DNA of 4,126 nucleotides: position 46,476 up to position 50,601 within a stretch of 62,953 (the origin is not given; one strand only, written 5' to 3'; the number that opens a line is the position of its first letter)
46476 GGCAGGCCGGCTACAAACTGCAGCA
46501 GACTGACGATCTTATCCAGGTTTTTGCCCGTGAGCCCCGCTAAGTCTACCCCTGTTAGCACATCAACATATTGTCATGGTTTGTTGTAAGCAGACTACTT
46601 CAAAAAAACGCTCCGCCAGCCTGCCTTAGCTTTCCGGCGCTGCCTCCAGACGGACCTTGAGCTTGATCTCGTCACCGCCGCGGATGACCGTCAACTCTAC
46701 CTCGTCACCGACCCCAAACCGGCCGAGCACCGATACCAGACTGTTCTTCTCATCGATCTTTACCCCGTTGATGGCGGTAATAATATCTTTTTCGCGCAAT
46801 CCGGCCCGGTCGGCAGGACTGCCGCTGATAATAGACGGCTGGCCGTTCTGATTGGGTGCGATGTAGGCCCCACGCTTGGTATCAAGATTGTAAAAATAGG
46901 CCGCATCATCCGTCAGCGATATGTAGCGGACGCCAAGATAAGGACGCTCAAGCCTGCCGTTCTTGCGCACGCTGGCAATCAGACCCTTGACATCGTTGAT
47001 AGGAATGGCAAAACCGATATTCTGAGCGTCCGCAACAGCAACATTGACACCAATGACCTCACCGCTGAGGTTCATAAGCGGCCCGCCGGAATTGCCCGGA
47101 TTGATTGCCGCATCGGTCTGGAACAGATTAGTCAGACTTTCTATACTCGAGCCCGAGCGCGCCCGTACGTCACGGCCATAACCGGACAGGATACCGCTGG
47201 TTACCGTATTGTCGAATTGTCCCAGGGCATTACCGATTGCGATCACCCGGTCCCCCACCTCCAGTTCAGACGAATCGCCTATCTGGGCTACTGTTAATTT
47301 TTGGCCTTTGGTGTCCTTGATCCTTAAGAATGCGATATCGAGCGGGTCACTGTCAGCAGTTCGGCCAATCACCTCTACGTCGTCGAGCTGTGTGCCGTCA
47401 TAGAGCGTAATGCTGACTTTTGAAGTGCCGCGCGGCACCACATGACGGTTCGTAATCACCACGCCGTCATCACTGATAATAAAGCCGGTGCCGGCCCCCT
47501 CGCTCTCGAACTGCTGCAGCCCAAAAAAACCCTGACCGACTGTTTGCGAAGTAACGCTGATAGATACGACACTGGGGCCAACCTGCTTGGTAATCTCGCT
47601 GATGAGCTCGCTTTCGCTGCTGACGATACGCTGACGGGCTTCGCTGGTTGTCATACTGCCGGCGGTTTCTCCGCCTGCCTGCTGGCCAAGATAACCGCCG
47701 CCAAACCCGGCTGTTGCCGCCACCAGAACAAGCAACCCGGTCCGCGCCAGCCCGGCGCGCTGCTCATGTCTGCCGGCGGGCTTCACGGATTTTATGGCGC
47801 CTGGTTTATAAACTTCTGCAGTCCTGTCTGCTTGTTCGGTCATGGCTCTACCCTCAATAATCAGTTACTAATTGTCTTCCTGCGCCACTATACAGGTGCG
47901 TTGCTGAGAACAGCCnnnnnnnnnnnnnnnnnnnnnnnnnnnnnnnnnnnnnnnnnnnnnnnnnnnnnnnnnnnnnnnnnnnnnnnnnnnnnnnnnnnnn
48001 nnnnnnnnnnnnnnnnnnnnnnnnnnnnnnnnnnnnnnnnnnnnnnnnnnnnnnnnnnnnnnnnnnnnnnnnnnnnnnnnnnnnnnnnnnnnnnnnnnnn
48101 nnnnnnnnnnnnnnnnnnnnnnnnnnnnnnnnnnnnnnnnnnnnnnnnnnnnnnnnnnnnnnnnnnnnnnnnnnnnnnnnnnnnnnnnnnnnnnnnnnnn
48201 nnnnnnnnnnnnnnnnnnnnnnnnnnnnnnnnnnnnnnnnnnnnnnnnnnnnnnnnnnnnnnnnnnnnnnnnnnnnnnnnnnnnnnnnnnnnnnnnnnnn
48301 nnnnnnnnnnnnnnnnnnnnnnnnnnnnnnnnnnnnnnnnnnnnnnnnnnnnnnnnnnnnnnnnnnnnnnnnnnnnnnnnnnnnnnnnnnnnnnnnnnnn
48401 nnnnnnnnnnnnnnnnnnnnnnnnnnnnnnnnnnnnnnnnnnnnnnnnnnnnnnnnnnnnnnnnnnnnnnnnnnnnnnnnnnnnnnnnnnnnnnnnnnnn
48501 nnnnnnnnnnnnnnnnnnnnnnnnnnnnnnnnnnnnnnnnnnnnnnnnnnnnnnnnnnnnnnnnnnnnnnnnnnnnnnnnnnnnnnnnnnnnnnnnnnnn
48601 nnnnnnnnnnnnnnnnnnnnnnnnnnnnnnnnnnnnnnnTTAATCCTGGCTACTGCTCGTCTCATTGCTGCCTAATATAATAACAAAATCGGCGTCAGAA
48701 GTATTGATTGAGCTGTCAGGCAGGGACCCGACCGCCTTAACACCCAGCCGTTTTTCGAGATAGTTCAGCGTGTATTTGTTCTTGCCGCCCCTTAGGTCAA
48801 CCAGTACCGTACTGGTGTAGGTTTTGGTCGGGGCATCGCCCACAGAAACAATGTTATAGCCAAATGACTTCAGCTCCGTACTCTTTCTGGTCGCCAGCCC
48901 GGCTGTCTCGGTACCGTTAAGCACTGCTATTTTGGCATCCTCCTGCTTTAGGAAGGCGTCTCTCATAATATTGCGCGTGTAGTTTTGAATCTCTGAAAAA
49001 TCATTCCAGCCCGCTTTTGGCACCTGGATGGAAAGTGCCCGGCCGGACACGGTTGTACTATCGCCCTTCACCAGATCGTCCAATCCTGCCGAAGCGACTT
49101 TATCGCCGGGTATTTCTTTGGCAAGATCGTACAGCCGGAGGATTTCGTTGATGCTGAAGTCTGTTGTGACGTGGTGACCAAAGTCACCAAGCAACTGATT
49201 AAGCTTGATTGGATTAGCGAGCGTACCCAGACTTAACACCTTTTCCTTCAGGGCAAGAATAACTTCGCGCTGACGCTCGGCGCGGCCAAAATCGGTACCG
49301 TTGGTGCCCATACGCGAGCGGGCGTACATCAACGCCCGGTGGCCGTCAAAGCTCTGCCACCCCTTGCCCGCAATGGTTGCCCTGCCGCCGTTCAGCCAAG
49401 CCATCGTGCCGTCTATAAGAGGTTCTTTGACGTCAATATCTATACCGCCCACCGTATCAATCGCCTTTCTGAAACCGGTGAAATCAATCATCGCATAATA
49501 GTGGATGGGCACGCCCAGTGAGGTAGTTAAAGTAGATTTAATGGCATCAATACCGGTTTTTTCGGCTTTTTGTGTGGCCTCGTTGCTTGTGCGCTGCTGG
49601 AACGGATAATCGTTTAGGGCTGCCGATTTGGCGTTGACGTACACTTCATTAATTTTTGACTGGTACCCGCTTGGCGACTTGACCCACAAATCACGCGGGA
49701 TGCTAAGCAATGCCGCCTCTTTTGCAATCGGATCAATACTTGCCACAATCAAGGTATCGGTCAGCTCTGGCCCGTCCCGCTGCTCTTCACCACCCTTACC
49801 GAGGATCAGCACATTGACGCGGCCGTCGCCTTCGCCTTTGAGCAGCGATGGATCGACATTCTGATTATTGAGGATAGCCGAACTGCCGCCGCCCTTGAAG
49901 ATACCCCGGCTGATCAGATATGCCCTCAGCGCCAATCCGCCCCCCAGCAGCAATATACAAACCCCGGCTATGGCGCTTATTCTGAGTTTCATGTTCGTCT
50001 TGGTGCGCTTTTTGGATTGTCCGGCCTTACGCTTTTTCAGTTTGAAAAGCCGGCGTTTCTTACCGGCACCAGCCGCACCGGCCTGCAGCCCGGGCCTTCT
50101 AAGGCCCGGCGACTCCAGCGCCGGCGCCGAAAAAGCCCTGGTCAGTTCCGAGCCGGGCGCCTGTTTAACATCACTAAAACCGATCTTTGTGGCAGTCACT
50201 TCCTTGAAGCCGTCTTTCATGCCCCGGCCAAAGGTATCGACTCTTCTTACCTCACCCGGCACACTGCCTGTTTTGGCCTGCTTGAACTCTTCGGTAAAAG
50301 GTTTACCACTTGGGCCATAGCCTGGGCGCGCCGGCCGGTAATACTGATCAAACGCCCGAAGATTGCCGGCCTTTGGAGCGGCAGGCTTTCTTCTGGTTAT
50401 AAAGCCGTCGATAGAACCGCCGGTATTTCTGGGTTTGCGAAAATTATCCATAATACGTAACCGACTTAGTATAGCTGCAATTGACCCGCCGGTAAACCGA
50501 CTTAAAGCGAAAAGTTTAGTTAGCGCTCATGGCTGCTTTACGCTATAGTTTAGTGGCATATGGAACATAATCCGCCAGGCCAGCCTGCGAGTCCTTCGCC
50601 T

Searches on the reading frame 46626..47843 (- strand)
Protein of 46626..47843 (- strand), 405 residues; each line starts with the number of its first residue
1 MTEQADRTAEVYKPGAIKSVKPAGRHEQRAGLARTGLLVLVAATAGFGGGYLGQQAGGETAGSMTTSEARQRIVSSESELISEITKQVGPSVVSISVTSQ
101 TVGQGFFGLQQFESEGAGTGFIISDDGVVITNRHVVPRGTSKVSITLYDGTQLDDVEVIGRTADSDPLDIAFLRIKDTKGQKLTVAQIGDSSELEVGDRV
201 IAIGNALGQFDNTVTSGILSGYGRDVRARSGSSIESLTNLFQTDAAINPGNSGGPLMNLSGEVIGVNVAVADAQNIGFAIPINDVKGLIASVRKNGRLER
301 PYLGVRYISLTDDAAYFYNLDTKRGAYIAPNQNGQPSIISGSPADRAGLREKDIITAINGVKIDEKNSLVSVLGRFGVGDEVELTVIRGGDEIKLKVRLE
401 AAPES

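Call 53: search_protein_families(library=pfam, proteins=[window:46626-47843:-], max_evalue=0.001)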
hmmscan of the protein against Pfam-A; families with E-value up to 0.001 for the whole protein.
window:46626-47843:- (405 aa): 6 families
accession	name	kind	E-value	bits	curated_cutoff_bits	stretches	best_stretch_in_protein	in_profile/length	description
PF13365.12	Trypsin_2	-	7.8e-30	105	27.6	1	118-266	1-144/144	Trypsin-like peptidase domain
PF00089.32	Trypsin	-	3.9e-20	73.1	20.6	1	113-287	21-218/220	Trypsin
PF13180.12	PDZ_2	-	2.5e-14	53.7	27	1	301-399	1-80/80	PDZ domain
PF17820.7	PDZ_6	-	6.1e-10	39.1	27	1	338-387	5-53/54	PDZ domain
PF10459.15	Peptidase_S46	-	3.8e-05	23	22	0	240-267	623-650/698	Peptidase S46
PF00595.29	PDZ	-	5.3e-05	23.9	23.2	1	337-386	31-80/81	PDZ domain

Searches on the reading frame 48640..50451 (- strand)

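Call 53: search_protein_families(library=pfam, proteins=[window:48640-50451:-], max_evalue=0.001)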
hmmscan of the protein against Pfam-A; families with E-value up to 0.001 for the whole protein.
window:48640-50451:- (603 aa): 2 families
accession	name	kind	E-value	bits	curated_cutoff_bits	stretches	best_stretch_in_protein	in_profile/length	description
PF03816.19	LytR_cpsA_psr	-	8.8e-32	110.8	24.6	1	231-406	2-149/150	LytR_cpsA_psr family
PF13399.11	LytR_C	-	2e-10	41.9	22.2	1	506-595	2-84/86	LytR cell envelope-related transcriptional attenuator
